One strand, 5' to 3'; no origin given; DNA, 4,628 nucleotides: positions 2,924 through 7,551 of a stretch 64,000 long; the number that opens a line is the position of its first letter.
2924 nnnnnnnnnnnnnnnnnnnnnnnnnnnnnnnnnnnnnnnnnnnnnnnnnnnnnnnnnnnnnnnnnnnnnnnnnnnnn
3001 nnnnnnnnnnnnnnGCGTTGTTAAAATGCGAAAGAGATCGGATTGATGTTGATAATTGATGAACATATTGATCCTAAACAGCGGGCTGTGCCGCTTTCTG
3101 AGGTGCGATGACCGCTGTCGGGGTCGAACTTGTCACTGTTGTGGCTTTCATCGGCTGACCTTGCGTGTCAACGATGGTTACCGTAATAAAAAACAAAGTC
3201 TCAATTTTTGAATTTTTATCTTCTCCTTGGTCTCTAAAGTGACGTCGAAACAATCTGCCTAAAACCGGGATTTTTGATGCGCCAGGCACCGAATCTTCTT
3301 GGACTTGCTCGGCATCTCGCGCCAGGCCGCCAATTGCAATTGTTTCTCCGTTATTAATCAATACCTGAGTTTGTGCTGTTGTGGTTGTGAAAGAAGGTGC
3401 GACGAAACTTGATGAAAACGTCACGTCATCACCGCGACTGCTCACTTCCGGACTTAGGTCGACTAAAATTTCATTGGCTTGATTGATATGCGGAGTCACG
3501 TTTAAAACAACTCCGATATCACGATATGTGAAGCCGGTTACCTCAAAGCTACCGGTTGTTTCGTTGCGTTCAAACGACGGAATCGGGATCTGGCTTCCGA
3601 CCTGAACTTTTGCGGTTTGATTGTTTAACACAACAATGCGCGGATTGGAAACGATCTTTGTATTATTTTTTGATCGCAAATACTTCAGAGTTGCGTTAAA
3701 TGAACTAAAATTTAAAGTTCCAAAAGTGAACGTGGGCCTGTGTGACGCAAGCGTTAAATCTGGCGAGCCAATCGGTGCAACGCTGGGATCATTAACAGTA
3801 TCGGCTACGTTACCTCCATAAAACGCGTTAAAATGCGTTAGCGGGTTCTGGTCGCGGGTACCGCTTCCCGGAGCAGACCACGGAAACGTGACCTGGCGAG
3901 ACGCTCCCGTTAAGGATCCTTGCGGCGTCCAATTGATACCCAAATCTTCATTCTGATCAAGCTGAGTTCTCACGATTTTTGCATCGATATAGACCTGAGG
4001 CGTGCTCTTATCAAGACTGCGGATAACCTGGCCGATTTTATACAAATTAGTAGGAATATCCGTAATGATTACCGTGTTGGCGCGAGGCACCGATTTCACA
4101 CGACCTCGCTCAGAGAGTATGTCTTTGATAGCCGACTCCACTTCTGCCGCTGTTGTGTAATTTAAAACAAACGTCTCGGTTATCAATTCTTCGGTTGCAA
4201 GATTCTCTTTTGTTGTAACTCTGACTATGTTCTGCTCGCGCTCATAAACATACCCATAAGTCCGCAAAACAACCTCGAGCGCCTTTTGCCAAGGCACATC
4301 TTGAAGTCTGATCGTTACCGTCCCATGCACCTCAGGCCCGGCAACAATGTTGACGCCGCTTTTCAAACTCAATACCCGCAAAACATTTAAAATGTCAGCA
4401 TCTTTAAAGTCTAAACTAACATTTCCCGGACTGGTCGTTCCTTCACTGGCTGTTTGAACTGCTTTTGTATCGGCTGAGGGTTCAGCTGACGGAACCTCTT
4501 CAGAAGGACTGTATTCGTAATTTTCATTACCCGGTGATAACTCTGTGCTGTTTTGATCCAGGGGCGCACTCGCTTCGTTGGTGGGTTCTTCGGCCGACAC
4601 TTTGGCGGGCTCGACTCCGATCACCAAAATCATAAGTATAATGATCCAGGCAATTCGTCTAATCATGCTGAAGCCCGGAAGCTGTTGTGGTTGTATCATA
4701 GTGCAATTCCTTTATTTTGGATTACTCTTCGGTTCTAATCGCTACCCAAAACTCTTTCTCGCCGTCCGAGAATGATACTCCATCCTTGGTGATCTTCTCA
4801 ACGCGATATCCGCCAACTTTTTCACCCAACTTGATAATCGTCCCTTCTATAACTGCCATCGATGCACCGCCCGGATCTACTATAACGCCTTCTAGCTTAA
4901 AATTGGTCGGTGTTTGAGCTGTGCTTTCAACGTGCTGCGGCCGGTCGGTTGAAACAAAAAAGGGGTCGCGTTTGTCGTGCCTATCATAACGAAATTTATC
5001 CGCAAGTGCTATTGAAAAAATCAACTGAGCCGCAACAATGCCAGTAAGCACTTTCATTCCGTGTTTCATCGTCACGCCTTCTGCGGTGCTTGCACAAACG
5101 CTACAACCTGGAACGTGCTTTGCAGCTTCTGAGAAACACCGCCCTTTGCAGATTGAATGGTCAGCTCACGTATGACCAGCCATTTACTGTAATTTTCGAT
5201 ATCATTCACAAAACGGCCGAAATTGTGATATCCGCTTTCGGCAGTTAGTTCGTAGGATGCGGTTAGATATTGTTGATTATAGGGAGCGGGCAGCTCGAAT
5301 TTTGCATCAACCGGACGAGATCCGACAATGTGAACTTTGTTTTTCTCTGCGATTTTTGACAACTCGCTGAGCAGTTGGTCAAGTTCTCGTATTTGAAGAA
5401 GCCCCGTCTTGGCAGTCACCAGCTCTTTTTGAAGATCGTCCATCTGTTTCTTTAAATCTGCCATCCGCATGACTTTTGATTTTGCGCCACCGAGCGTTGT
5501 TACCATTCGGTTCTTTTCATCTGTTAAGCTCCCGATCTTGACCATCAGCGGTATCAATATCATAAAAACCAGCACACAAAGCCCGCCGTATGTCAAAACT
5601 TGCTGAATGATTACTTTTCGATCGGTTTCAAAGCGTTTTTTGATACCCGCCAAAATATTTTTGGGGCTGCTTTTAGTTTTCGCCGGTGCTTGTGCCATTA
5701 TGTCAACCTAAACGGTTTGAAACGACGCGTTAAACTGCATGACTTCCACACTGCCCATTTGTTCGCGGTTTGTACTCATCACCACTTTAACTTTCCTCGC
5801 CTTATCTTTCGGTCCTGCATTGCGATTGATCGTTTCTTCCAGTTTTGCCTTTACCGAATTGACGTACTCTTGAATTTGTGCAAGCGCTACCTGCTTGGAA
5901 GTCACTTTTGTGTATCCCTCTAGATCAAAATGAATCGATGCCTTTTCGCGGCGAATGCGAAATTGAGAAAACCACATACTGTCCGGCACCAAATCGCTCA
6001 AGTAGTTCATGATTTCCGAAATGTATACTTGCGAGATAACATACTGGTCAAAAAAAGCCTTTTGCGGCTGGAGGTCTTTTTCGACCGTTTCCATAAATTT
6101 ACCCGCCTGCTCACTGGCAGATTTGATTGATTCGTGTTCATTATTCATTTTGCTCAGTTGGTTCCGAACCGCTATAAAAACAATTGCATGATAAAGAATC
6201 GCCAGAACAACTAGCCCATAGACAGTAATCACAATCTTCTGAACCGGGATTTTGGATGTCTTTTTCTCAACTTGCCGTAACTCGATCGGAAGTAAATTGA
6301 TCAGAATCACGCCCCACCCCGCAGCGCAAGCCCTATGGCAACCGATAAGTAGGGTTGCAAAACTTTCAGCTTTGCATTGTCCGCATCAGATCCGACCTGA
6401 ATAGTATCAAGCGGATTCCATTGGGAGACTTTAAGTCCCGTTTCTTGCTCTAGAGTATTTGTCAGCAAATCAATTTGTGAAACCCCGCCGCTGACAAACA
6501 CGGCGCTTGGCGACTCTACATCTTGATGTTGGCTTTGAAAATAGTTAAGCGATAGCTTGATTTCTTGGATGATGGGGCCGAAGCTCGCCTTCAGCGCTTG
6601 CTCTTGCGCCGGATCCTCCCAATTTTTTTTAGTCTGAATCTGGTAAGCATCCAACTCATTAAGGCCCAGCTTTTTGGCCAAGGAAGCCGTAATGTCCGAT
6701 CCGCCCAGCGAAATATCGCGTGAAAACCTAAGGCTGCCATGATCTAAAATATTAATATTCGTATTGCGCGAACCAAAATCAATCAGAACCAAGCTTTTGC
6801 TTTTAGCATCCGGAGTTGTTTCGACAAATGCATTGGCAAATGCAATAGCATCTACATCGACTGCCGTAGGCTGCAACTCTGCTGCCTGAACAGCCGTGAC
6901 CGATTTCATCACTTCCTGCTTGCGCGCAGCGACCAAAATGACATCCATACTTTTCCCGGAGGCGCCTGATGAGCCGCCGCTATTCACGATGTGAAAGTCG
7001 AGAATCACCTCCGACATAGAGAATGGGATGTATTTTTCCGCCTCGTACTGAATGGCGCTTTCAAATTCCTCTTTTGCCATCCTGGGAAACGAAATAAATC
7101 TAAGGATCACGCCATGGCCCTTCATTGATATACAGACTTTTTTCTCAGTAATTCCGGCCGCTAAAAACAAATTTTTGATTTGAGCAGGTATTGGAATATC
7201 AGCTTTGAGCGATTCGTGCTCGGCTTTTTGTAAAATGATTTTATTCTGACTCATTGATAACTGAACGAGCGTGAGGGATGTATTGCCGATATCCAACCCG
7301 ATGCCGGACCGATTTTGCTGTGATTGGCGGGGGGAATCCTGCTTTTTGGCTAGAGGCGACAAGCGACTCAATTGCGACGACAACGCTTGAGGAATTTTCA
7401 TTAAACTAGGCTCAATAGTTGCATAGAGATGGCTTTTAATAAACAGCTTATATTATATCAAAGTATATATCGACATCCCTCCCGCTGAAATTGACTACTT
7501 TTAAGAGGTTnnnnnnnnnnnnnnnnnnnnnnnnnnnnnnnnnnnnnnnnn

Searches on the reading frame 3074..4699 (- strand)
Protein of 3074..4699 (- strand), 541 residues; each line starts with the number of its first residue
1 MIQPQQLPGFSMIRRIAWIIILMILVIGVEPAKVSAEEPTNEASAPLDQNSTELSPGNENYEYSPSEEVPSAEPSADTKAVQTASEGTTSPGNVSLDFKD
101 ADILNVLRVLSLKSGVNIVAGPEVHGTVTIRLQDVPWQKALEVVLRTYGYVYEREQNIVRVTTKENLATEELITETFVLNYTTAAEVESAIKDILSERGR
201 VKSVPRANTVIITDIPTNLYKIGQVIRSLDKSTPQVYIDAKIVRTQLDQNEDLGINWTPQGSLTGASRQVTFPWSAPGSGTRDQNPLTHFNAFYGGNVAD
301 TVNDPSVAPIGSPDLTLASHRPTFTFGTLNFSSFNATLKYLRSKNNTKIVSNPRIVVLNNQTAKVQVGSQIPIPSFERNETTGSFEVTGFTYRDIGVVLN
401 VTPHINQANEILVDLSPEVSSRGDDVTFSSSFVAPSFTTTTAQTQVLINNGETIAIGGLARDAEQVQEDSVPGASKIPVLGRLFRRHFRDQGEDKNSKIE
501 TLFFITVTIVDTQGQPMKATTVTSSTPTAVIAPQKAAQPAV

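Call 34: search_protein_families(library=pfam, proteins=[window:3074-4699:-], max_evalue=0.00001)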
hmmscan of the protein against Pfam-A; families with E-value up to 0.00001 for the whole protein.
window:3074-4699:- (541 aa): 4 families
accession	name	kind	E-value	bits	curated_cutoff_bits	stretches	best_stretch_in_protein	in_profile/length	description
PF00263.26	Secretin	-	8.5e-40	136.5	27.5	1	341-511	2-169/169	Bacterial type II and III secretion system protein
PF03958.22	Secretin_N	-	4.4e-13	49.7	28.2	1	174-235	1-69/69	Bacterial type II/III secretion system short domain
PF07660.19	STN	-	1.8e-08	34.4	28.4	1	117-164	2-52/52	Secretin and TonB N terminus short domain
PF21305.2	type_II_gspD_N0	-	6.4e-07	29.6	27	1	96-161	1-71/71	GspD-like, N0 domain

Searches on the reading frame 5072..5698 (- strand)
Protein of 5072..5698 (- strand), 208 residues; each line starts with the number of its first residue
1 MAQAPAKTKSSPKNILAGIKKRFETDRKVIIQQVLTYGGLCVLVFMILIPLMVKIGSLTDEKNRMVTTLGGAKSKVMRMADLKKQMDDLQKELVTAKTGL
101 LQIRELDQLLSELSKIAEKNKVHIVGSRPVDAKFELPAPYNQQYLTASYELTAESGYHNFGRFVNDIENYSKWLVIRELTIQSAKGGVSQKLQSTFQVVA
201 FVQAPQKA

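Call 34: search_protein_families(library=pfam, proteins=[window:5072-5698:-], max_evalue=0.00001)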
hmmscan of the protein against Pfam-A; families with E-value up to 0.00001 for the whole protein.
window:5072-5698:- (208 aa): 1 family
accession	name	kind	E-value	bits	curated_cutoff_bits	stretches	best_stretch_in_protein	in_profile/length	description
PF04350.18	PilO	-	3.7e-11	43.8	22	1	59-201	5-141/145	Pilus assembly protein, PilO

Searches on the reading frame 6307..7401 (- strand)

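Call 34: search_protein_families(library=pfam, proteins=[window:6307-7401:-], max_evalue=0.00001)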
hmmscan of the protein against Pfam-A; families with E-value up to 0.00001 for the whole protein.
window:6307-7401:- (364 aa): 2 families
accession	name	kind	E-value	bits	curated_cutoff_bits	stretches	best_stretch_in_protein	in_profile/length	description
PF11104.14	PilM_2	-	2.3e-53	181.8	27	1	35-362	1-339/340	Type IV pilus assembly protein PilM;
PF14450.12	FtsA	-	3.4e-07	31.1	31.8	1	205-331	1-113/127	Cell division protein FtsA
